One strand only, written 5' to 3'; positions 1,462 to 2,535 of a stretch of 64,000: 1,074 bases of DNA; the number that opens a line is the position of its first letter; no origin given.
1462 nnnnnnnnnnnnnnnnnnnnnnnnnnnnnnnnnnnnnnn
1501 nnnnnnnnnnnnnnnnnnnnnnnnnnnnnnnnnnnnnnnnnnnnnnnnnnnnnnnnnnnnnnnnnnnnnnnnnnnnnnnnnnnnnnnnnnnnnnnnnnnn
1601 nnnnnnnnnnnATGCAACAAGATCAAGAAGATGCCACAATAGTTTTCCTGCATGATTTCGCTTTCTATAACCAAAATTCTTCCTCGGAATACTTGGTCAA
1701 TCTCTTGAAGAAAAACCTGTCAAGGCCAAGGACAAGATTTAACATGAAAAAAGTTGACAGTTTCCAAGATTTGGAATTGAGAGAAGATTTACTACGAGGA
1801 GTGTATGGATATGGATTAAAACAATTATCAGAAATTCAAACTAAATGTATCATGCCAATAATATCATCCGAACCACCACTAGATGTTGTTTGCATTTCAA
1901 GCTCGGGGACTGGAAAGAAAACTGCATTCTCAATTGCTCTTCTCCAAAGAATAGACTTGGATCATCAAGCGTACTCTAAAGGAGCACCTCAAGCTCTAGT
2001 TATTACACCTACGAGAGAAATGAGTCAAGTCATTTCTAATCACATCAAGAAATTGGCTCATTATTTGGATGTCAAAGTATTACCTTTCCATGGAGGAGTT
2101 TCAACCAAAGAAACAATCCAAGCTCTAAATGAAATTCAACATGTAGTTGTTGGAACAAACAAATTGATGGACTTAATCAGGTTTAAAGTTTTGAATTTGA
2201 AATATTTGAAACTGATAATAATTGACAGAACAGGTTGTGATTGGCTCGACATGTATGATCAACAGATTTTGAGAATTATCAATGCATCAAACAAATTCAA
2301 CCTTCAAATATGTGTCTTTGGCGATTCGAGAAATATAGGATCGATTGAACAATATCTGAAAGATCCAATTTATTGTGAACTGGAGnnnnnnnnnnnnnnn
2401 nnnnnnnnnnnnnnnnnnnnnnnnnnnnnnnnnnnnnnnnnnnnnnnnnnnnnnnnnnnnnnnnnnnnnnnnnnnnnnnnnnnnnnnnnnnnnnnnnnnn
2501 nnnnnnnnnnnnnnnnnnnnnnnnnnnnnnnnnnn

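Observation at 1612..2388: Pair of paralogous single-domain, motif-degenerate eIF4A-like 'pseudo-helicases' (second copy at 13766-14560, opposite strand)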

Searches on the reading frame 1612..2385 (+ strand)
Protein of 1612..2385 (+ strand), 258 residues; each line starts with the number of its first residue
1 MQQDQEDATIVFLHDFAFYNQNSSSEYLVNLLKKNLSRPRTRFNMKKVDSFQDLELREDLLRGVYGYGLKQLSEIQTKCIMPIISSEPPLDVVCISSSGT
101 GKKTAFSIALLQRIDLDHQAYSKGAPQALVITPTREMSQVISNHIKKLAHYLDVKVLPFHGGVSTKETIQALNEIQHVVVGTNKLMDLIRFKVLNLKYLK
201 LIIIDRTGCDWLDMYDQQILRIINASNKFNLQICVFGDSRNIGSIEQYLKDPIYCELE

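Call 4: search_protein_families(library=pfam, proteins=[window:1612-2385:+], max_evalue=1)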
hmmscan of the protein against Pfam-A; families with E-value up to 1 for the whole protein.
window:1612-2385:+ (258 aa): 3 families
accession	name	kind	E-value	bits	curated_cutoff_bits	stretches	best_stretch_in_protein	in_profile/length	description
PF00270.35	DEAD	-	4.8e-20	72.4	26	1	74-207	2-126/167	DEAD/DEAH box helicase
PF00271.37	Helicase_C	-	0.01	16.5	23.5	1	122-182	12-72/110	Helicase conserved C-terminal domain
PF14617.12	CMS1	-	0.011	15.6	35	1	117-210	116-211/250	U3-containing 90S pre-ribosomal complex subunit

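Call 5: search_solved_structures(query=window:1612-2385:+, max_evalue=0.001, show_alignments=2)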
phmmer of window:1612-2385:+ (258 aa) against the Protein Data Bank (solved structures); distinct sequences matched with E-value up to 0.001: 130 (the best 60 are shown).
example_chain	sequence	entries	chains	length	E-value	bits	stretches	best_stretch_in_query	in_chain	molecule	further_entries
5zbz_A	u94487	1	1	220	4.1e-29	105.2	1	47-253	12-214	Eukaryotic initiation factor 4A-I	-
2g9n_A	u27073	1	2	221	4.2e-29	105.1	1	47-253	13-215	Eukaryotic initiation factor 4A-I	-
7ddx_B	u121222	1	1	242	5.6e-29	104.7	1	47-253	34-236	Eukaryotic initiation factor 4A-I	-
9dts_A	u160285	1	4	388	1.5e-28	103.3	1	47-253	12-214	Eukaryotic initiation factor 4A-I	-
6xki_A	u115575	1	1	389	1.6e-28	103.3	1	47-253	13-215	Eukaryotic initiation factor 4A-I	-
2zu6_A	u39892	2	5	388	1.6e-28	103.3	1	47-253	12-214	Eukaryotic initiation factor 4A-I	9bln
5zc9_A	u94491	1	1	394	1.6e-28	103.2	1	47-253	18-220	Eukaryotic initiation factor 4A-I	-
7ppz_B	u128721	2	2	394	1.6e-28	103.2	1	47-253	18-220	Eukaryotic initiation factor 4A-I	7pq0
6zmw_j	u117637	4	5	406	1.7e-28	103.1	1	47-253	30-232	Eukaryotic initiation factor 4A-I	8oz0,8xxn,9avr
3eiq_A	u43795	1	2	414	1.8e-28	103.1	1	47-253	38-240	Eukaryotic initiation factor 4A-I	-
8huj_A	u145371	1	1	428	2e-28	102.9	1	47-253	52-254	Eukaryotic initiation factor 4A-I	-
1qva_A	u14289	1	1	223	2.3e-28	102.7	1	43-223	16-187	INITIATION FACTOR 4A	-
1qde_A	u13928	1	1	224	3.1e-28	102.3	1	46-223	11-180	TRANSLATION INITIATION FACTOR 4A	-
2vso_A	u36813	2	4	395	1e-27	100.6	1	42-222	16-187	ATP-DEPENDENT RNA HELICASE EIF4A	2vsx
1fuu_A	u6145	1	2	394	1.1e-27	100.6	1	42-222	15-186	YEAST INITIATION FACTOR 4A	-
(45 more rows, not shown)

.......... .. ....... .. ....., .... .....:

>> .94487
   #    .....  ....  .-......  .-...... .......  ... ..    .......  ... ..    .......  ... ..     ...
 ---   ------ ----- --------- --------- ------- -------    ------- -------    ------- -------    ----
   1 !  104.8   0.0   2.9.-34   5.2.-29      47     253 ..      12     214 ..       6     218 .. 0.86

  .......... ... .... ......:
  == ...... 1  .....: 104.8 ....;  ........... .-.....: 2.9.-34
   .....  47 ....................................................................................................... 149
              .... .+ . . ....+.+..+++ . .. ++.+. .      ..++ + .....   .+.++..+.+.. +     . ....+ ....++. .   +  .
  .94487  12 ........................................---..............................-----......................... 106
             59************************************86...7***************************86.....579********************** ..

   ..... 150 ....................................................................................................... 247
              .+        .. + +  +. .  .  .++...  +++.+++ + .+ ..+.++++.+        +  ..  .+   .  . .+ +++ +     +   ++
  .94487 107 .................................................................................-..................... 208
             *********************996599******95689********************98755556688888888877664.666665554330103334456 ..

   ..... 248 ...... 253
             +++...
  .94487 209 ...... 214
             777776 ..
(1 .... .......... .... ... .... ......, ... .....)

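Call 6: find_homologous_proteins(query=window:1612-2385:+, max_evalue=0.00001)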
Query window:1612-2385:+ (258 aa): 9 proteins with E <= 0.00001 among 1843 candidates.
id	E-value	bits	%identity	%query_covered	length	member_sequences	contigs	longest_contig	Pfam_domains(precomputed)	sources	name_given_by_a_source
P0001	2.1e-136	471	100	83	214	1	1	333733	PF00270.36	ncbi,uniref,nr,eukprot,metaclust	ncbi:predicted protein [Naegleria gruberi]|uniref:ATP-dependent RNA helicase n=1 Tax=Naegleria grube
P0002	3.0e-54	202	50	82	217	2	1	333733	PF00270.36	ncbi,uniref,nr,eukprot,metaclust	ncbi:predicted protein [Naegleria gruberi]|uniref:ATP-dependent RNA helicase n=1 Tax=Naegleria grube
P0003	1.7e-25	108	35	80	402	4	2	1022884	PF00270.36,PF00271.38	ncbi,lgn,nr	ncbi:hypothetical protein FNF31_00063 [Cafeteria roenbergensis]|nr:hypothetical protein FNF31_00063 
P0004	9.3e-22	96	41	61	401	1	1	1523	PF00270.36,PF00271.38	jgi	-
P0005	1.2e-21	96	41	59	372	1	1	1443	PF00270.36,PF00271.38,PF04851.22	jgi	-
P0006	1.1e-20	92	37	61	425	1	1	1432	PF00270.36,PF00271.38,PF04851.22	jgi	-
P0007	4.9e-20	90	36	80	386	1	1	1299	PF00270.36,PF00271.38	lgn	-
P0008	2.8e-15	75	37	59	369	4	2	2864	PF00270.36,PF00271.38,PF04851.22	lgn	-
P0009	6.7e-12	64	36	60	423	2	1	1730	PF00270.36,PF14617.13,PF00271.38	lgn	-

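Call 15: find_encoding_contigs(protein=P0001, flank=3000, max_places=6)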
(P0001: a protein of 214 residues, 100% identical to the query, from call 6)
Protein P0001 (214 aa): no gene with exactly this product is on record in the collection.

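Call 16: find_encoding_contigs(protein=window:1612-2385:+, flank=3000, max_places=6)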
Protein window:1612-2385:+ (258 aa): no gene with exactly this product is on record in the collection.

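Call 21: search_protein_representatives(alignment_id=A1)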
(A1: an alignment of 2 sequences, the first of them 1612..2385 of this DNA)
Query: 2 sequences, 265 profile positions. Proteins with E-value up to 0.001 (for the whole library): 27368; up to 1e-10: 9407; up to 1e-30: 30. The best 150 are listed.
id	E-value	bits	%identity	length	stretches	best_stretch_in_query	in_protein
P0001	1.2e-125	434.6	-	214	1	48-265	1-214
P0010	2.4e-67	243.4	-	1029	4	51-203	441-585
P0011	1.2e-66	241.1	-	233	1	35-261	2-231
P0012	3.5e-53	197.0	-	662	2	52-244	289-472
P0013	6.9e-53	196.0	-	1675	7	52-210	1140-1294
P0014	3.1e-46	174.2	-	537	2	49-261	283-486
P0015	2.5e-45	171.2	-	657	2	52-261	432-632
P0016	1.3e-42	162.3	-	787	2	51-261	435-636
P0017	4.9e-38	147.3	-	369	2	52-263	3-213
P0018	2.2e-37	145.2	-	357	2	51-226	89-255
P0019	4.0e-37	144.4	-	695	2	94-263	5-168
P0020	1.0e-35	139.7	-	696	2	50-262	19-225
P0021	7.6e-35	136.9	-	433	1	51-261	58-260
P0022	1.3e-34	136.1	-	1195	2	51-260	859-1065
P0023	1.5e-34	135.9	-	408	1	49-261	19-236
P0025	7.4e-34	133.6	-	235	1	58-261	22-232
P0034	1.4e-31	126.2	-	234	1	52-229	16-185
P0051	3.3e-29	118.4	-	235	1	42-242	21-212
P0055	4.1e-29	118.1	-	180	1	41-181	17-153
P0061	7.8e-29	117.2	-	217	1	49-261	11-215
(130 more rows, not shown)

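Call 23: list_cluster_members(proteins=[P0011, P0025, P0010, P0013, P0014, P0016, P0020, P0034, P0051, P0061])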
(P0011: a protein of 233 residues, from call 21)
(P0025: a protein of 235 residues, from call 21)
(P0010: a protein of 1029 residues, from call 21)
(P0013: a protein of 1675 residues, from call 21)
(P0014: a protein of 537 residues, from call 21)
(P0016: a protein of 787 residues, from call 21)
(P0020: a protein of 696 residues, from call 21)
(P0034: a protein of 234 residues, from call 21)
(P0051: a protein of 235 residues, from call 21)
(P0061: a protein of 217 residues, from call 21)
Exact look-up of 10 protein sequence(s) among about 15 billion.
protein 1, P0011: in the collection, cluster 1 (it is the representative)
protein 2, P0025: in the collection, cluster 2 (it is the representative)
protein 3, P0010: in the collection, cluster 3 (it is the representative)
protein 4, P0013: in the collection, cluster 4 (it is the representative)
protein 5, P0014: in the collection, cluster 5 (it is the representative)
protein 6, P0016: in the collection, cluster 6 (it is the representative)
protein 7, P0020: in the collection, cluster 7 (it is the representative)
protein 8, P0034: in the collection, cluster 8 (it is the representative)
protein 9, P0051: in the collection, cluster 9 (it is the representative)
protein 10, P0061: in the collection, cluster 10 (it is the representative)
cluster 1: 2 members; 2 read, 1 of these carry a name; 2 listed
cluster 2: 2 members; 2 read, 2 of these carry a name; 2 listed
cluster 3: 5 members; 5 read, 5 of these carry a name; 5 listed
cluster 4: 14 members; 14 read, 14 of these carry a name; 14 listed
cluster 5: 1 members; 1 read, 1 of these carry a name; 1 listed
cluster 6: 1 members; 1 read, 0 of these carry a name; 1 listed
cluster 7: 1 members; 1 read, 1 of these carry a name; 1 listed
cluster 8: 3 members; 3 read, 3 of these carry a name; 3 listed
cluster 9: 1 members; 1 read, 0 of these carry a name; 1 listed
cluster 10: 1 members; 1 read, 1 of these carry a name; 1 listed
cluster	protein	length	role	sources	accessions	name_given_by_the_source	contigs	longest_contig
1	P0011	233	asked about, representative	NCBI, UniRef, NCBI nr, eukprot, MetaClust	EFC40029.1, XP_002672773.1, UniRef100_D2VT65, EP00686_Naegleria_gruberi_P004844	predicted protein [Naegleria gruberi] | ATP-dependent RNA helicase n=1 Tax=Naegleria gruberi TaxID=5762 RepID=D2VT65_NAEGR | uncharacterized protein NAEGRDRAFT_72190 [Naegleria gruberi]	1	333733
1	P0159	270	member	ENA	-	-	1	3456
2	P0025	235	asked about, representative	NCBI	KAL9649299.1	hypothetical protein ABK040_014602 [Willaertia magna]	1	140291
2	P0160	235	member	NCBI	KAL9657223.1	hypothetical protein ABK040_011445 [Willaertia magna]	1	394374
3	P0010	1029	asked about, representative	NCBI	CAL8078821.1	unnamed protein product [Calicophoron daubneyi]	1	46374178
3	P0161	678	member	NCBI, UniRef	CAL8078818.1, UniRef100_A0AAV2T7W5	unnamed protein product [Calicophoron daubneyi] | ATP-dependent RNA helicase n=1 Tax=Calicophoron daubneyi TaxID=300641 ...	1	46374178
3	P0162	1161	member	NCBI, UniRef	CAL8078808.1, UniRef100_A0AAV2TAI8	unnamed protein product [Calicophoron daubneyi] | RNA helicase n=2 Tax=Calicophoron daubneyi TaxID=300641 RepID=A0AAV2TAI8_CALDB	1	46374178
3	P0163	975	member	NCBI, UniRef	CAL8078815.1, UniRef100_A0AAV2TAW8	unnamed protein product [Calicophoron daubneyi] | RNA helicase n=1 Tax=Calicophoron daubneyi TaxID=300641 RepID=A0AAV2TAW8_CALDB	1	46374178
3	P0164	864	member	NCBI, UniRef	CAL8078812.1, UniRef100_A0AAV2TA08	unnamed protein product [Calicophoron daubneyi] | RNA helicase n=1 Tax=Calicophoron daubneyi TaxID=300641 RepID=A0AAV2TA08_CALDB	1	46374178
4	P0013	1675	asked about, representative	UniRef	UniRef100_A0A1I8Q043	RNA helicase n=1 Tax=Stomoxys calcitrans TaxID=35570 RepID=A0A1I8Q043_STOCA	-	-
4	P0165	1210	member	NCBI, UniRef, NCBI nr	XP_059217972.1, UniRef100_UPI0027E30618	uncharacterized protein LOC106083760 isoform X2 [Stomoxys calcitrans] | uncharacterized protein LOC106083760 isoform X2 n=1 Tax=Stomoxys calcitrans TaxID=35570 ...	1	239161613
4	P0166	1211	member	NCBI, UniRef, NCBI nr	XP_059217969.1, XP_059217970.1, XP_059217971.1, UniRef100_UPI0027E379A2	uncharacterized protein LOC106083760 isoform X1 [Stomoxys calcitrans] | uncharacterized protein LOC106083760 isoform X1 n=1 Tax=Stomoxys calcitrans TaxID=35570 ...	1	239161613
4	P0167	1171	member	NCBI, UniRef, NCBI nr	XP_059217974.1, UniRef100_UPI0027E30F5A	uncharacterized protein LOC106083760 isoform X4 [Stomoxys calcitrans] | uncharacterized protein LOC106083760 isoform X4 n=1 Tax=Stomoxys calcitrans TaxID=35570 ...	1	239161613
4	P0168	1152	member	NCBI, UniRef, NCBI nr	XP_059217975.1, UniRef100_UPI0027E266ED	uncharacterized protein LOC106083760 isoform X5 [Stomoxys calcitrans] | uncharacterized protein LOC106083760 isoform X5 n=1 Tax=Stomoxys calcitrans TaxID=35570 ...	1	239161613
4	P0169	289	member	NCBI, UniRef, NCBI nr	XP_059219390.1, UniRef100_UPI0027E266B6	eukaryotic initiation factor 4A-III-like [Stomoxys calcitrans] | eukaryotic initiation factor 4A-III-like n=1 Tax=Stomoxys calcitrans TaxID=35570 ...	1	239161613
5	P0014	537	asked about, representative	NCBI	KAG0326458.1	translation initiation factor eIF4A, partial [Dissophora globulifera]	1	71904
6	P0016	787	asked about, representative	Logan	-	-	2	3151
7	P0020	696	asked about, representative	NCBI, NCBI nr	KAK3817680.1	MAG: P-loop containing nucleoside triphosphate hydrolase protein [Benniella sp.]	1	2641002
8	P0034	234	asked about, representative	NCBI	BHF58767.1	Eukaryotic initiation factor 4A-II [Sparganum proliferum]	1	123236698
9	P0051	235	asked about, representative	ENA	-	-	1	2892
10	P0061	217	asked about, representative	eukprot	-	gene2677-3873_t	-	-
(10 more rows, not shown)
